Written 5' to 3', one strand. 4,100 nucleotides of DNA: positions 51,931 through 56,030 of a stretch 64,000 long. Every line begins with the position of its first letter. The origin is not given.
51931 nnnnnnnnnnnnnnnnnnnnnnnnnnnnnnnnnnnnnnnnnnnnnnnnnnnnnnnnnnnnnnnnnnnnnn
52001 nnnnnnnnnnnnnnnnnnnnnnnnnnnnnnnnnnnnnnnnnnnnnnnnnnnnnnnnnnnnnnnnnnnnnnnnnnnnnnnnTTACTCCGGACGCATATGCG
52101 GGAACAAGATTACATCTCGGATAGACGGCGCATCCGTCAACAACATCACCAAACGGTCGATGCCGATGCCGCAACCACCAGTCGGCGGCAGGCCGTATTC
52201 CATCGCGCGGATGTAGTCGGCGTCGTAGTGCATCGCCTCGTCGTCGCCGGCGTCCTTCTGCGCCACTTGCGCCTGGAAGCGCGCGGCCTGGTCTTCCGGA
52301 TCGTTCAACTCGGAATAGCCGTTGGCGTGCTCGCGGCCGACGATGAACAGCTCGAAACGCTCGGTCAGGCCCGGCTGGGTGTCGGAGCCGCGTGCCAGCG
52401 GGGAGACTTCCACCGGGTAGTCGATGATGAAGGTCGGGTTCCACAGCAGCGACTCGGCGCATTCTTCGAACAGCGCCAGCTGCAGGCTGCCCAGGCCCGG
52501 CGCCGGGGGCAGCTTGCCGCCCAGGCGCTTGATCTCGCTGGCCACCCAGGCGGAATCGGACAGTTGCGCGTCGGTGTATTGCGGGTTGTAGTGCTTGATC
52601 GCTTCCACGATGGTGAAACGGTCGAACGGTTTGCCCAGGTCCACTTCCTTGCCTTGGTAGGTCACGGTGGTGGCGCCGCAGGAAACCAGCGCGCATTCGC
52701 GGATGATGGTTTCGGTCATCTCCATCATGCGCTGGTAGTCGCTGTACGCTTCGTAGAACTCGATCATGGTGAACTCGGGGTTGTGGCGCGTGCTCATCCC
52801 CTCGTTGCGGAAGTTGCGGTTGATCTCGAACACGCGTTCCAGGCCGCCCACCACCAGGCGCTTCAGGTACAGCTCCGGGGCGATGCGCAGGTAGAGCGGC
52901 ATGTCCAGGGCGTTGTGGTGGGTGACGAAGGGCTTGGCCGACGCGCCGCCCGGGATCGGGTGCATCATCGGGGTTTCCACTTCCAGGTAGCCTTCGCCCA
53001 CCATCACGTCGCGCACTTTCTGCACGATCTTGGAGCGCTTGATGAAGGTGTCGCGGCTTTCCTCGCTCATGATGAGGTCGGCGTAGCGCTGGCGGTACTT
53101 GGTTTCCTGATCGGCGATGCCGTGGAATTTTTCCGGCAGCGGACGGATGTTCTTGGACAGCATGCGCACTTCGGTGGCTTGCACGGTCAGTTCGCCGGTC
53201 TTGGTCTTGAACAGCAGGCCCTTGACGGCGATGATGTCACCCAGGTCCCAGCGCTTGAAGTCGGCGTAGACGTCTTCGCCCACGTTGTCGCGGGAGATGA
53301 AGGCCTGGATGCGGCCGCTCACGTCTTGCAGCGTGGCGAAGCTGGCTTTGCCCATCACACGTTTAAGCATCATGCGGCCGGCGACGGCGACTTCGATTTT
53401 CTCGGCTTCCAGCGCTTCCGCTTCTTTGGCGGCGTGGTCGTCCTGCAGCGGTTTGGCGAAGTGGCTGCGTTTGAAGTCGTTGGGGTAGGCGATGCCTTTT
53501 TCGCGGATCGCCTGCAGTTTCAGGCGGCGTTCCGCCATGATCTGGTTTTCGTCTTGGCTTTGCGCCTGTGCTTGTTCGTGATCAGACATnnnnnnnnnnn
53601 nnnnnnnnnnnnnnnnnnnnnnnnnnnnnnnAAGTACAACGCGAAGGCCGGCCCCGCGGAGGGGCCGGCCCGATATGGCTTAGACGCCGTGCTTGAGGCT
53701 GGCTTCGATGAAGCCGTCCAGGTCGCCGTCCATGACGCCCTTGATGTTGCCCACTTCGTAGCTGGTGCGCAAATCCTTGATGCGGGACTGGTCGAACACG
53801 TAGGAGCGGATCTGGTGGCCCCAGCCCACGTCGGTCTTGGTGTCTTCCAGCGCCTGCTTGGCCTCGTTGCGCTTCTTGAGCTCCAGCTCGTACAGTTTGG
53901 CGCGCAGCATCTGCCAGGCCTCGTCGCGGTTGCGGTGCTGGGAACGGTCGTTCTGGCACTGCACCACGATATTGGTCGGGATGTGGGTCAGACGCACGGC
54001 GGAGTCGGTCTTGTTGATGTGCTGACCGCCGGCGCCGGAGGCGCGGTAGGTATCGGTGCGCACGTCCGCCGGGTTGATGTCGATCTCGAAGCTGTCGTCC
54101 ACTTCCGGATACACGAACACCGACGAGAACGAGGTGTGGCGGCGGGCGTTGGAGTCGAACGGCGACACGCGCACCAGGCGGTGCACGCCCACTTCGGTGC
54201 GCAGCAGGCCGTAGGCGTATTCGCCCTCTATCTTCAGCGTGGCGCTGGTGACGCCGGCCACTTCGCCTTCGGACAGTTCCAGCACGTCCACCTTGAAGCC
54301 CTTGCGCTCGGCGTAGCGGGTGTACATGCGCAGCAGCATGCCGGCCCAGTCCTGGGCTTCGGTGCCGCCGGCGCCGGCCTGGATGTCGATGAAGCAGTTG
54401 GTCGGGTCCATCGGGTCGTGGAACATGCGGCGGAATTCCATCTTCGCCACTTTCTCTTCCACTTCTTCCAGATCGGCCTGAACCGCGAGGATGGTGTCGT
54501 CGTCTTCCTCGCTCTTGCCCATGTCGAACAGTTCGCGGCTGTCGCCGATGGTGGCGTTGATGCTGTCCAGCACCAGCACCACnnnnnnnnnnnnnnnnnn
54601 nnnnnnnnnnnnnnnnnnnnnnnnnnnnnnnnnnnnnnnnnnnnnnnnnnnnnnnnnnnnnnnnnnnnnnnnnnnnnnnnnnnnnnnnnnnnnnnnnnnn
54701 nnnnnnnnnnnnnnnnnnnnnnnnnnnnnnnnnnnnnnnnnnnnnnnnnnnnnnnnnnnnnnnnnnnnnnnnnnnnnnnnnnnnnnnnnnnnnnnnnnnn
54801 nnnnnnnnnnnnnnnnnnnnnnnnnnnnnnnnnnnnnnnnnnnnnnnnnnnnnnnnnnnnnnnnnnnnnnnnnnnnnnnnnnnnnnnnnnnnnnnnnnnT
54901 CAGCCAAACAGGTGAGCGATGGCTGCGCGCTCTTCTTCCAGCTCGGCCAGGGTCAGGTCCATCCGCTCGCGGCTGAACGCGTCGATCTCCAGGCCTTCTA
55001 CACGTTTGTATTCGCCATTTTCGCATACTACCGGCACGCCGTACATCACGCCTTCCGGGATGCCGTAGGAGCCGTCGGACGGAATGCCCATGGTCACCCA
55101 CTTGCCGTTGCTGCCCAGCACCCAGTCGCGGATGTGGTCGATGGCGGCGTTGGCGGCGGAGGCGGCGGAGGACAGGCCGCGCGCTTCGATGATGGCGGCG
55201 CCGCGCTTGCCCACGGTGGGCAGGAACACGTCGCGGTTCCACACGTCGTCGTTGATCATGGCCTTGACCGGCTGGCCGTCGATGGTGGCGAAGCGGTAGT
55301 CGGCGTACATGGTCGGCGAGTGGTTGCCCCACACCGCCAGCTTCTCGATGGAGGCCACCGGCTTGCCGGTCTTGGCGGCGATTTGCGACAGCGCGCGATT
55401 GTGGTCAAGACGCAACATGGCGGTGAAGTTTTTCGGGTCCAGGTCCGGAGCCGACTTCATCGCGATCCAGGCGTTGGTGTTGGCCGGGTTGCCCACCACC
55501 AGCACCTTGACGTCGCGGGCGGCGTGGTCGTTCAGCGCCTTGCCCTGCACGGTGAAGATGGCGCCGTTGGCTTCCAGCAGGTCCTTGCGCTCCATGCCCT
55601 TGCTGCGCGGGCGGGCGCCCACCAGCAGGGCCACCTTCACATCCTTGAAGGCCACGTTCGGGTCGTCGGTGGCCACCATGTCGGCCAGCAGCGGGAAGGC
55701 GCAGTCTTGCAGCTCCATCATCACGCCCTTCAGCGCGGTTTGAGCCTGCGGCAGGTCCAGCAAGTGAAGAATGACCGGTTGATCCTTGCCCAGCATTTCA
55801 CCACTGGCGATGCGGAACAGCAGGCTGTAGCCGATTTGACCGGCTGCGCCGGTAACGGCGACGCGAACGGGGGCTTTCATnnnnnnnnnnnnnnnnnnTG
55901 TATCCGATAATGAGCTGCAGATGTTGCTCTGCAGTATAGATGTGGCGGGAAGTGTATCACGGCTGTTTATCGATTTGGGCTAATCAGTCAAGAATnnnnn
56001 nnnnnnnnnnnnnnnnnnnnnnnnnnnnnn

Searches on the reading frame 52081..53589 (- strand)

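Call 46: search_protein_families(library=pfam, proteins=[window:52081-53589:-], max_evalue=0.01)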
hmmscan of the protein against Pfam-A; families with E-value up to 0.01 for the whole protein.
window:52081-53589:- (502 aa): 3 families
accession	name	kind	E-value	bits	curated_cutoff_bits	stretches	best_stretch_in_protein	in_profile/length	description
PF00152.25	tRNA-synt_2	-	1.9e-92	310.1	25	1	160-499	1-307/308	tRNA synthetases class II (D, K and N)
PF01336.31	tRNA_anti-codon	-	2.9e-16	59.6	27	1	67-144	1-75/75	OB-fold nucleic acid binding domain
PF01409.25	tRNA-synt_2d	-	0.0013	18.7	19.8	0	252-281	104-133/246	tRNA synthetases class II core domain (F)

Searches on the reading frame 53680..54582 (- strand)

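Call 55: search_protein_families(library=pfam, proteins=[window:53680-54582:-], max_evalue=0.0001)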
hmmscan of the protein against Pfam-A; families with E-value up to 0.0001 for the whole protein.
window:53680-54582:- (300 aa): 2 families
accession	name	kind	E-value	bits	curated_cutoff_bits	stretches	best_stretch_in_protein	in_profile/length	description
PF03462.23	PCRF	-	1.5e-49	168.9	24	1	8-155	44-194/194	PCRF domain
PF00472.26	RF-1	-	1.3e-43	148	35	1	164-272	2-116/116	RF-1 domain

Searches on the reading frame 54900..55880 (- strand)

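Call 55: search_protein_families(library=pfam, proteins=[window:54900-55880:-], max_evalue=0.0001)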
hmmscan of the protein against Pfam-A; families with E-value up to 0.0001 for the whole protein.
window:54900-55880:- (326 aa): 2 families
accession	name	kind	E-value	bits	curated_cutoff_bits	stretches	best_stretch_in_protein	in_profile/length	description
PF02866.23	Ldh_1_C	-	1.1e-38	133.4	22.6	1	157-319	2-168/174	lactate/malate dehydrogenase, alpha/beta C-terminal domain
PF00056.29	Ldh_1_N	-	1.7e-34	119.3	27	1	5-152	1-140/141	lactate/malate dehydrogenase, NAD binding domain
